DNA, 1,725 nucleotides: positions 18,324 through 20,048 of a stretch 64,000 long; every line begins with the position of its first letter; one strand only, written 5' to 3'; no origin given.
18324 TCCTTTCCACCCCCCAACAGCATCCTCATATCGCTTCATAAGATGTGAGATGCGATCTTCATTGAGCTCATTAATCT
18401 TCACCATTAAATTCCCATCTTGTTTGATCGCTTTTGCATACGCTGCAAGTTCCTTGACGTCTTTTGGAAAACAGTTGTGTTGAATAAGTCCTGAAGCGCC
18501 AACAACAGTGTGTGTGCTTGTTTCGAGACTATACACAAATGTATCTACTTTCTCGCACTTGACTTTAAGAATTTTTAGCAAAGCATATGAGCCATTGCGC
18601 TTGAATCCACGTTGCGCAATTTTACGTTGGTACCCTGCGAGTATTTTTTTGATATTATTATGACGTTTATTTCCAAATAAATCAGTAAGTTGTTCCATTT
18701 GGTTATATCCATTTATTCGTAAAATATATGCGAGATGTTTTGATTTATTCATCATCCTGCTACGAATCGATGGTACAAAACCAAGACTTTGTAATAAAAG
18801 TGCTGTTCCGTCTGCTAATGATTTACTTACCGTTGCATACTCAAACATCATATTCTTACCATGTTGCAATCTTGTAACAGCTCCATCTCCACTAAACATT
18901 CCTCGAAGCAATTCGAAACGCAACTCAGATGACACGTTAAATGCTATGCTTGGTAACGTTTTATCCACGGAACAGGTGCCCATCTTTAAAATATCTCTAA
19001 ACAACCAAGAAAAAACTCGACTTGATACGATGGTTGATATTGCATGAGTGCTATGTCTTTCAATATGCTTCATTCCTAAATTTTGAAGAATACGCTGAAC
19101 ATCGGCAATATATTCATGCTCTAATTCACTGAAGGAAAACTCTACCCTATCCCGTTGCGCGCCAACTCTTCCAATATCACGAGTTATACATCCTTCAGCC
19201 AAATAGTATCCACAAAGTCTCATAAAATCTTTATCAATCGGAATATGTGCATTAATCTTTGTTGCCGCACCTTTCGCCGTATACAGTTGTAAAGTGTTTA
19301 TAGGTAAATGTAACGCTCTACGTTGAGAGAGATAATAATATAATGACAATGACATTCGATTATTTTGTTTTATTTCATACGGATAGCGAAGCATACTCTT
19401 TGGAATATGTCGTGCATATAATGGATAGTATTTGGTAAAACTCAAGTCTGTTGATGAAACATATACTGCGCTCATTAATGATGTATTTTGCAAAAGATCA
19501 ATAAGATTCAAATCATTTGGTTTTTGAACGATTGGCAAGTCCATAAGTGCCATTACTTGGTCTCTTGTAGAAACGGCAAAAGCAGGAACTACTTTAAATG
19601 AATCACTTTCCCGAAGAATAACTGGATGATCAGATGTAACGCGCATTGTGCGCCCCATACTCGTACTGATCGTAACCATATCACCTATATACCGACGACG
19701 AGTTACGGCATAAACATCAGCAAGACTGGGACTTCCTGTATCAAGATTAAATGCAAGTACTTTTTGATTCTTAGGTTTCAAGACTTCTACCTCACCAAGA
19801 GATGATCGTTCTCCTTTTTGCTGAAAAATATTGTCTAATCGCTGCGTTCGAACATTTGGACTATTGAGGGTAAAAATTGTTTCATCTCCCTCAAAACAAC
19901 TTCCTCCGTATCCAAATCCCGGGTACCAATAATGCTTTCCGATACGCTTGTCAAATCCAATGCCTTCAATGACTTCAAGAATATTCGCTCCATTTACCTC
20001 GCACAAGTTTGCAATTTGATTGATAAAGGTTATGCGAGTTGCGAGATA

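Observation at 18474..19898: Full-length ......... intein inserted exactly at the catalytic cysteine of UDP-glucose 6-dehydrogenase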

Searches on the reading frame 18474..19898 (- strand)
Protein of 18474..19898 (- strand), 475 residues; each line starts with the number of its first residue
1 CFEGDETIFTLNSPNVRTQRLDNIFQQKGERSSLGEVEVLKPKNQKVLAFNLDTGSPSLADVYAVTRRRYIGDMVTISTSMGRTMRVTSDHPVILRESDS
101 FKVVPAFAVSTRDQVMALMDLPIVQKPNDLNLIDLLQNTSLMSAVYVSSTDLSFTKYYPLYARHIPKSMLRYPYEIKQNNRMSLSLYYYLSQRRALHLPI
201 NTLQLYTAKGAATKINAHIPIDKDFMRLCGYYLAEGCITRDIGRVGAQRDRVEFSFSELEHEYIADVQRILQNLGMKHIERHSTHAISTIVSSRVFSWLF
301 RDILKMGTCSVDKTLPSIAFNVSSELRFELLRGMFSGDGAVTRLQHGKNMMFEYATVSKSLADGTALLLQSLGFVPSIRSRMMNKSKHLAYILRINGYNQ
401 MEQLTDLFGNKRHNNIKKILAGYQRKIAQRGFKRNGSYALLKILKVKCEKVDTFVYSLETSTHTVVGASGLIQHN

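Call 4: search_protein_families(library=pfam, proteins=[window:18474-19898:-], max_evalue=0.1)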
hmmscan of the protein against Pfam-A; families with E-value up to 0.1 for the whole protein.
window:18474-19898:- (475 aa): 2 families
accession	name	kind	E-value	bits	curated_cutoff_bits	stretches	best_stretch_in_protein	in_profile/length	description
PF14528.11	LAGLIDADG_3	-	4e-18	65.9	22.5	2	327-399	3-73/82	LAGLIDADG-like domain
PF14890.11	Intein_splicing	-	8.9e-09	35.8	35.8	1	27-475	5-155/155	Intein splicing domain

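Call 5: search_protein_families(library=ncbifam, proteins=[window:18474-19898:-], max_evalue=0.1)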
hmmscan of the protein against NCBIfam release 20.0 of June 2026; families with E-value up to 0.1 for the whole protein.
window:18474-19898:- (475 aa): 13 families
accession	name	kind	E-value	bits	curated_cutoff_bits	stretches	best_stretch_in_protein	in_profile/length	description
NF045703.1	rSAM_Tes_intein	exception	1.6e-29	102.4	1700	1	40-472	199-607/1040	tetraether lipid synthase Tes, intein-containing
NF011303.0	PRK14715.1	equivalog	2.4e-24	84.6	1585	1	1-466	896-1367/1627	DNA-directed DNA polymerase II large subunit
NF011491.0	PRK14898.1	equivalog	1.2e-13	50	783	1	23-373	102-379/860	DNA-directed RNA polymerase subunit A''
NF011302.0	PRK14714.1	equivalog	2.5e-08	32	1791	1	1-120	932-1055/1350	DNA-directed DNA polymerase II large subunit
TIGR01445.1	intein_Nterm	domain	7.1e-08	33.3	24.5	1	1-94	1-82/83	intein N-terminal splicing region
NF005852.0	PRK07773.1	equivalog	3.6e-07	28.9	780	1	289-409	575-695/886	replicative DNA helicase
NF007072.0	PRK09519.1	equivalog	8.6e-07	27.7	1024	1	219-380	357-514/790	intein-containing recombinase RecA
NF011418.0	PRK14845.1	equivalog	3.1e-05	21.9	756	1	21-419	41-311/1049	translation initiation factor IF-2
NF038098.1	GyrA_w_intein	exception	5e-05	21.4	1850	1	256-426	259-431/1232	intein-containing DNA gyrase subunit A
NF006207.0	PRK08332.1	equivalog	0.00098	16.4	2400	0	245-342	1018-1112/1684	vitamin B12-dependent ribonucleotide reductase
NF038162.1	RtcB_rel_intein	exception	0.0011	17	1150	1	41-96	117-172/961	intein-containing RtcB family protein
NF008996.1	PRK12339.1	equivalog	0.022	14.5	250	1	345-395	74-125/193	mevalonate-3-phosphate 5-kinase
NF003157.0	PRK04132.1-2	equivalog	0.085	10.7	1103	0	60-97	100-136/864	replication factor C small subunit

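Call 7: search_solved_structures(query=window:18474-19898:-, max_evalue=1, show_alignments=3)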
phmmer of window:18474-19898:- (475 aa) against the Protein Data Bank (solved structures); distinct sequences matched with E-value up to 1: 13.
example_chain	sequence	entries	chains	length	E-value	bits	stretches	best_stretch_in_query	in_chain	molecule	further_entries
2cw7_A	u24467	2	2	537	8.6e-13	51.3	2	22-140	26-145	Endonuclease PI-PkoII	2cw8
2lcj_A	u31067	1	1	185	3.5e-06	29.5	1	1-128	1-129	Pab polC intein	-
5bkh_A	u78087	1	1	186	6.5e-05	25.4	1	1-115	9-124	DNA polymerase II large subunit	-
7oec_A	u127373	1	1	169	0.00024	23.5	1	3-115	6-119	DNA polymerase II large subunit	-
2lqm_A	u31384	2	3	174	0.013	17.8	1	47-119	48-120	Pho radA intein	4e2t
4e2u_A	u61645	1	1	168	0.014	17.7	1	46-119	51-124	Pho radA intein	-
2jmz_A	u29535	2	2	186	0.11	14.7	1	62-115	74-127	Hypothetical protein MJ0781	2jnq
8ubs_A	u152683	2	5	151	0.12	14.6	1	37-98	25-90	NrdJ-1 | Nrdj-1 intein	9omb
1ef0_A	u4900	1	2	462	0.17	14.1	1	313-411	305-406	PI-SCEI ENDONUCLEASE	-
5a3l_A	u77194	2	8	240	0.33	13.2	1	5-162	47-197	CEA1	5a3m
6jiw_A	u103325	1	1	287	0.64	12.2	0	334-381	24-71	Diaminopimelate epimerase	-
6jis_A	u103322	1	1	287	0.7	12.1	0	334-380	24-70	Diaminopimelate epimerase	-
6l4l_A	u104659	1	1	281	0.78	11.9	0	335-380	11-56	Diaminopimelate epimerase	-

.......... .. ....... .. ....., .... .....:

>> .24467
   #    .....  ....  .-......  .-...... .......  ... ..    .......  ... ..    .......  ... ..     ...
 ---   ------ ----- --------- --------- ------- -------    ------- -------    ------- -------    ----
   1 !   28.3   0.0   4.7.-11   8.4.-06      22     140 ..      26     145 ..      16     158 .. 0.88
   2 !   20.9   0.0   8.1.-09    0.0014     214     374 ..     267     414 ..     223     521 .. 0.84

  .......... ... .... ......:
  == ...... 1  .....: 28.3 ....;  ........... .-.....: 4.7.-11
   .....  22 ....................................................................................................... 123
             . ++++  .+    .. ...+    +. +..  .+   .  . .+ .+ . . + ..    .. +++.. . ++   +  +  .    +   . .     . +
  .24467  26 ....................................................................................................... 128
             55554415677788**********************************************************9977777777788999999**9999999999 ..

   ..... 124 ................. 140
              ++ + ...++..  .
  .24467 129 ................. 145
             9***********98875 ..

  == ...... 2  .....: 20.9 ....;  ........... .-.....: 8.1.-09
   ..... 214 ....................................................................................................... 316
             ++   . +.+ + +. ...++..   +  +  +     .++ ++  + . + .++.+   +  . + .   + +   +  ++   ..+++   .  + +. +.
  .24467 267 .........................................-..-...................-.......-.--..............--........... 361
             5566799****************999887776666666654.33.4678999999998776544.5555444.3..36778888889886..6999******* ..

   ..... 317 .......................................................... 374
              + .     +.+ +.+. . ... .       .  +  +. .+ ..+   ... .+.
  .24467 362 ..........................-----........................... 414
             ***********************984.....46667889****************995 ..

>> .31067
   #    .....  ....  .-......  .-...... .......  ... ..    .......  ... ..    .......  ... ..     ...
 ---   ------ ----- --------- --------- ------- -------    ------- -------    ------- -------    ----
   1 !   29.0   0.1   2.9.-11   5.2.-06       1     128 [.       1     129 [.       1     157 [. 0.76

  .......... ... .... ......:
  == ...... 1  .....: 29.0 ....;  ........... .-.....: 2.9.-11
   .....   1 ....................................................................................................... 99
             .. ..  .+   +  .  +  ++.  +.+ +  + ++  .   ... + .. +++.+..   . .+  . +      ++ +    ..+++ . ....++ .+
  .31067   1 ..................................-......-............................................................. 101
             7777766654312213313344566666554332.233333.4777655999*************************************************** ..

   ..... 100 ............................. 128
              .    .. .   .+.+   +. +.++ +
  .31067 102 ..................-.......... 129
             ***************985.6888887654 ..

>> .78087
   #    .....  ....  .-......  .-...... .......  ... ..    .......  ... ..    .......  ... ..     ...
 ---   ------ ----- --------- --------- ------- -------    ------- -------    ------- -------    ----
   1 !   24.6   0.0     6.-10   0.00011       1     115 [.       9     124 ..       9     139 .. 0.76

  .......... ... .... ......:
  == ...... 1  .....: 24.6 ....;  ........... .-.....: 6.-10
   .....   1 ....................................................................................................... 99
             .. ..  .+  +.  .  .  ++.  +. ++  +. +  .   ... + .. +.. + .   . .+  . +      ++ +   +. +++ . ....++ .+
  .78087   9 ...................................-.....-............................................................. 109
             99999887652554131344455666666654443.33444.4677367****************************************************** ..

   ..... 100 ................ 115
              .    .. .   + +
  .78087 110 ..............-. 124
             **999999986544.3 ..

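Call 12: find_homologous_proteins(query=window:18474-19898:-, max_evalue=0.00001)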
Query window:18474-19898:- (475 aa): 84 proteins with E <= 0.00001 among 6864 candidates.
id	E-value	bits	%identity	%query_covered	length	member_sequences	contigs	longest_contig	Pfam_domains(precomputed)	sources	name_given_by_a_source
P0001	2.4e-173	595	59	100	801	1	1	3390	PF00984.25,PF14528.12,PF03721.21,PF14890.12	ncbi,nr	ncbi:MAG: nucleotide sugar dehydrogenase, partial [Chloroflexota bacterium]|nr:nucleotide sugar dehy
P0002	3.9e-173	595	58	100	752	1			PF00984.25,PF14528.12,PF03721.21,PF14890.12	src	-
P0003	6.5e-173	594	58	100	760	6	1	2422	PF00984.25,PF14528.12,PF03720.23,PF14890.12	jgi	jgi:UDPglucose 6-dehydrogenase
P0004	1.3e-172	593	59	100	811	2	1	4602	PF00984.25,PF14528.12,PF03721.21,PF03720.23,PF14890.12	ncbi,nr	ncbi:MAG: hypothetical protein HY784_09600, partial [Chloroflexi bacterium]|nr:hypothetical protein 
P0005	1.2e-171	590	58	100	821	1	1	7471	PF00984.25,PF14528.12,PF03721.21,PF03720.23,PF14890.12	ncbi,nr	ncbi:MAG TPA: nucleotide sugar dehydrogenase, partial [Ktedonobacteraceae bacterium]|nr:nucleotide s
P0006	6.9e-169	581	57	100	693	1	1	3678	PF00984.25,PF14528.12,PF03720.23,PF14890.12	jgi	jgi:UDPglucose 6-dehydrogenase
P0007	1.5e-168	580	60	100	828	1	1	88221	PF00984.25,PF14528.12,PF03721.21,PF03720.23,PF14890.12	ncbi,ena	-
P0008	4.2e-168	578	58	100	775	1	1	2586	PF00984.25,PF14528.12,PF03720.23,PF14890.12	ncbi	ncbi:MAG: UDP binding domain-containing protein, partial [Ktedonobacterales bacterium]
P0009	8.6e-168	577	56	100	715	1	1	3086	PF00984.25,PF14528.12,PF03720.23,PF14890.12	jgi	jgi:UDPglucose 6-dehydrogenase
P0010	3.4e-167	575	62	92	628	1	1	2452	PF00984.25,PF14528.12,PF03720.23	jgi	jgi:UDPglucose 6-dehydrogenase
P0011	3.7e-167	575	56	100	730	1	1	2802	PF00984.25,PF14528.12,PF03720.23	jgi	jgi:UDPglucose 6-dehydrogenase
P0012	4.7e-167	575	58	98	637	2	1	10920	PF00984.25,PF14528.12,PF03720.23,PF14890.12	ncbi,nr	ncbi:MAG: hypothetical protein N2559_05910 [Anaerolineae bacterium]|nr:hypothetical protein [Anaerol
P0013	2.1e-166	572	57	100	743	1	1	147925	PF00984.25,PF14528.12,PF03721.21,PF14890.12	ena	-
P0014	6.1e-166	571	56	100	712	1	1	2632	PF00984.25,PF14528.12,PF03720.23,PF14890.12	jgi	jgi:UDPglucose 6-dehydrogenase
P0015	5.1e-161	555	57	100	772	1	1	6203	PF00984.25,PF14528.12,PF03720.23,PF14890.12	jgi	jgi:UDPglucose 6-dehydrogenase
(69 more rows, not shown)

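Call 18: find_related_loci(query=A1, collection=genome_contigs, flank=6000)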
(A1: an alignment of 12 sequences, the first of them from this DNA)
Query A1 (475 aa) in genome_contigs; peptide patterns used: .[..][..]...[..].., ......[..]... (x = any residue, [..] = any of these).
350 stretches matched a pattern; 313 encode a relative of the query (tblastn E <= 1e-3); the best 80 are kept; 79 distinct loci.
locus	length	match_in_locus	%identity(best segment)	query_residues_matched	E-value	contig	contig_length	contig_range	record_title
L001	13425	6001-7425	65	1-475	0e+0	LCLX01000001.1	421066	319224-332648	MAG: Microgenomates group bacterium GW2011_GWC1_46_15 UX36_C0001, whole genome shotgun sequence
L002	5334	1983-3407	64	1-475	0e+0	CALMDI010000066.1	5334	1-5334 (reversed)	MAG TPA_asm: uncultured Chloroflexi bacterium isolate SRR6670123_bin.95_CONCOCT_v1.1_MAG genome assembly, contig: ERZ534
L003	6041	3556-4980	61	1-475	0e+0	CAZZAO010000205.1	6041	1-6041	MAG TPA_asm: uncultured Anaerolineaceae bacterium isolate SRP263991_co5_127 genome assembly, contig: NODE_26099_length_6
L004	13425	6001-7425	61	1-475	0e+0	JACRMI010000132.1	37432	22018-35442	MAG: Chloroflexi bacterium isolate NC_groundwater_1903_Pr3_S2p5_53_18 SR2-18-S2p5_coassembly_scaffold_250533, whole geno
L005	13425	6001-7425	60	1-475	0e+0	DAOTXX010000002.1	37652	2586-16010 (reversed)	MAG TPA_asm: Thermoflexales bacterium isolate H21_290 k133_1346796, whole genome shotgun sequence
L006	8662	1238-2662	60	1-475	0e+0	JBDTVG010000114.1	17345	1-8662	MAG: Chloroflexota bacterium isolate cluster3_bin.62 NODE_12204_length_17345_cov_8.006131, whole genome shotgun sequence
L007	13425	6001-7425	60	1-475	0e+0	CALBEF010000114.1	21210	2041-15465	MAG: uncultured Anaerolineae bacterium isolate N1_Bin_METABAT__149_1 genome assembly, contig: c_000002082192, whole geno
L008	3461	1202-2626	59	1-475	0e+0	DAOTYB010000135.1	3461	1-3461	MAG TPA_asm: Anaerolineae bacterium isolate H23_303 k115_654652, whole genome shotgun sequence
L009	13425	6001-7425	60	1-475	0e+0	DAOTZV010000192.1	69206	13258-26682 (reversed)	MAG TPA_asm: Anaerolineae bacterium isolate H6_565 k131_2136437, whole genome shotgun sequence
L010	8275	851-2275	60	1-475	0e+0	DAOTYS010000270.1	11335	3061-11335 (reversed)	MAG TPA_asm: Thermoflexales bacterium isolate H28_387 k137_1769855, whole genome shotgun sequence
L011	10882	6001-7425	59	1-475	0e+0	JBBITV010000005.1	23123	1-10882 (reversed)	MAG: Chloroflexota bacterium isolate RSS170216_bin_404 NODE_2487_length_23123_cov_3.990463, whole genome shotgun sequenc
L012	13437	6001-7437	58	1-475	0e+0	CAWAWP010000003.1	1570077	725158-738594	MAG: uncultured Chloroflexia bacterium isolate MFD05502.bin.1.39 genome assembly, contig: contig_11942, whole genome sho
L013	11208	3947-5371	58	1-475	0e+0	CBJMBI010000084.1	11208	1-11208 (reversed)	MAG TPA_asm: uncultured Ktedonobacterales bacterium isolate SRR27822709_binner12_Refined_16 genome assembly, contig: ERZ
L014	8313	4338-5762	58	1-475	0e+0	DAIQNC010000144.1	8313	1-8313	MAG TPA_asm: Ktedonobacteraceae bacterium isolate CTOTU3122 NODE_1172_length_8313_cov_3.284209, whole genome shotgun seq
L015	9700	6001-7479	58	1-475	0e+0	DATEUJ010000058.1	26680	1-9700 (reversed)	MAG TPA_asm: Anaerolineae bacterium isolate SMAG_U8338 k141_830795, whole genome shotgun sequence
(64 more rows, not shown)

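Call 45: predict_structure(alignment_id=A1)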
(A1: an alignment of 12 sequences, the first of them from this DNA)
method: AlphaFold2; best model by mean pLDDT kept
length: 475 residues; sequences in the alignment: 12
mean_pLDDT: 90.1   pTM: 0.89
mean pLDDT of the five models: 90.1, 88.9, 88.8, 87.6, 85.1
residues with pLDDT >= 90: 318; 70-90: 136; 50-70: 21; < 50: 0
segments of 3 or more residues with pLDDT < 50: none
pLDDT, mean of each block of 10 residues (from residue 1): 88 73 89 92 90 92 95 96 94 91 96 94 87 93 93 94 90 87 94 93 85 90 97 94 69 93 95 94 93 93 92 91 94 90 83 91 92 92 81 91 88 85 70 91 96 95 90 92
secondary structure, 60 per line:
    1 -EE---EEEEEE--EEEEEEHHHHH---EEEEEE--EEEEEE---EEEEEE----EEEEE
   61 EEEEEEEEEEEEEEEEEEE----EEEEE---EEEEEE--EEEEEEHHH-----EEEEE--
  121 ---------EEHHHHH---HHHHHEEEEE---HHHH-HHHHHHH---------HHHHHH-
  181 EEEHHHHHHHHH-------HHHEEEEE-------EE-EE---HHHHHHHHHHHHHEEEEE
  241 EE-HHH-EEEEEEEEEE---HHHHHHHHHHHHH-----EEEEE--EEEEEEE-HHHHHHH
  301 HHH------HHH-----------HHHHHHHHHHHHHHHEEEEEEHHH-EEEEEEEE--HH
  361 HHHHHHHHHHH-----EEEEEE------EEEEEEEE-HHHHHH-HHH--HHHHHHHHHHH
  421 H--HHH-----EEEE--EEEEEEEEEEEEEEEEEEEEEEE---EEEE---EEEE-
elements in order: E7-12 E15-20 H21-25 E29-34 E37-42 E46-51 E56-79 E84-88 E92-97 E100-105 E114-118 H132-136 H140-144 E145-149 H153-156 H158-164 H174-179 E181-183 H184-192 E203-207 H223-235 E236-242 E248-257 H261-273 E279-283 E286-292 H294-303 H324-338 E339-344 E349-356 H359-371 E377-382 E389-396 H398-403 H410-421 E432-435 E438-460 E464-467 E471-474

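Call 49: fold_search(model_id=the predicted structure, library=pdb)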
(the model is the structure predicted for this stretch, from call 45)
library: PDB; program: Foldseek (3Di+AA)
matches with E <= 10: 875; with E <= 0.001: 156
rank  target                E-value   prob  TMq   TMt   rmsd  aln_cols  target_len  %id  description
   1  2cw7                  6.5e-30  1.00  0.69  0.62  10.4       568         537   18  Crystal structure of intein homing endonuclease II (released 2006-04-18)
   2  7qss                  1.6e-21  1.00  0.64  0.70   7.8       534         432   13  Crystal structure of homing endonuclease-associated TliVMA intein (C1A) (released 2022-03-30)
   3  7qsu                  2.1e-21  1.00  0.63  0.80   5.4       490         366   15  Crystal structure of homing endonuclease-associated TliVMA intein (C1A, d333-339) (released 2022-03-30)
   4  1dq3                  4.1e-20  1.00  0.59  0.61   6.1       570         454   12  CRYSTAL STRUCTURE OF AN ARCHAEAL INTEIN-ENCODED HOMING ENDONUCLEASE PI-PFUI (released 2000-07-05)
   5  7qst                  2.3e-17  1.00  0.53  0.68   7.4       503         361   12  Crystal structure of homing endonuclease-associated PhoVMA intein (C1A) (released 2022-03-30)
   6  1ef0_A                4.2e-13  1.00  0.41  0.44  24.1       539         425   14  CRYSTAL STRUCTURE OF PI-SCEI MINIPRECURSOR (released 2000-06-07)
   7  1vde_B                6.4e-13  1.00  0.45  0.49   8.8       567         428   12  PI-SCEI, A HOMING ENDONUCLEASE WITH PROTEIN SPLICING ACTIVITY (released 1998-04-08)
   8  1vde_A                7.1e-13  1.00  0.41  0.44  22.6       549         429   13  PI-SCEI, A HOMING ENDONUCLEASE WITH PROTEIN SPLICING ACTIVITY (released 1998-04-08)
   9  1lws_A                2.7e-12  1.00  0.40  0.43  23.4       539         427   14  Crystal structure of the intein homing endonuclease PI-SceI bound to its recognition sequence (released 2002-09-27)
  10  1jva_B                4.4e-12  1.00  0.41  0.44  23.5       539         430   12  CRYSTAL STRUCTURE OF THE VMA1-DERIVED ENDONUCLEASE BEARING THE N AND C EXTEIN PROPEPTIDES (released 2002-08-29)
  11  1jva_A                6.8e-12  1.00  0.39  0.42  22.2       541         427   13  CRYSTAL STRUCTURE OF THE VMA1-DERIVED ENDONUCLEASE BEARING THE N AND C EXTEIN PROPEPTIDES (released 2002-08-29)
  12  1lwt_A                5.3e-11  1.00  0.40  0.42  23.9       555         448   14  Crystal structure of the intein homing endonuclease PI-SceI bound to its substrate DNA (Ca2+ free) (released 2002-09-27)
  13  1dfa                  2.9e-10  1.00  0.39  0.45  21.6       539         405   14  CRYSTAL STRUCTURE OF PI-SCEI IN C2 SPACE GROUP (released 1999-12-08)
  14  1um2_B                3.3e-10  1.00  0.42  0.47  23.4       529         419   14  Crystal Structure of the Vma1-Derived Endonuclease with the Ligated Extein Segment (released 2004-09-22)
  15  1ef0_B                4.1e-10  1.00  0.39  0.45  24.2       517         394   13  CRYSTAL STRUCTURE OF PI-SCEI MINIPRECURSOR (released 2000-06-07)
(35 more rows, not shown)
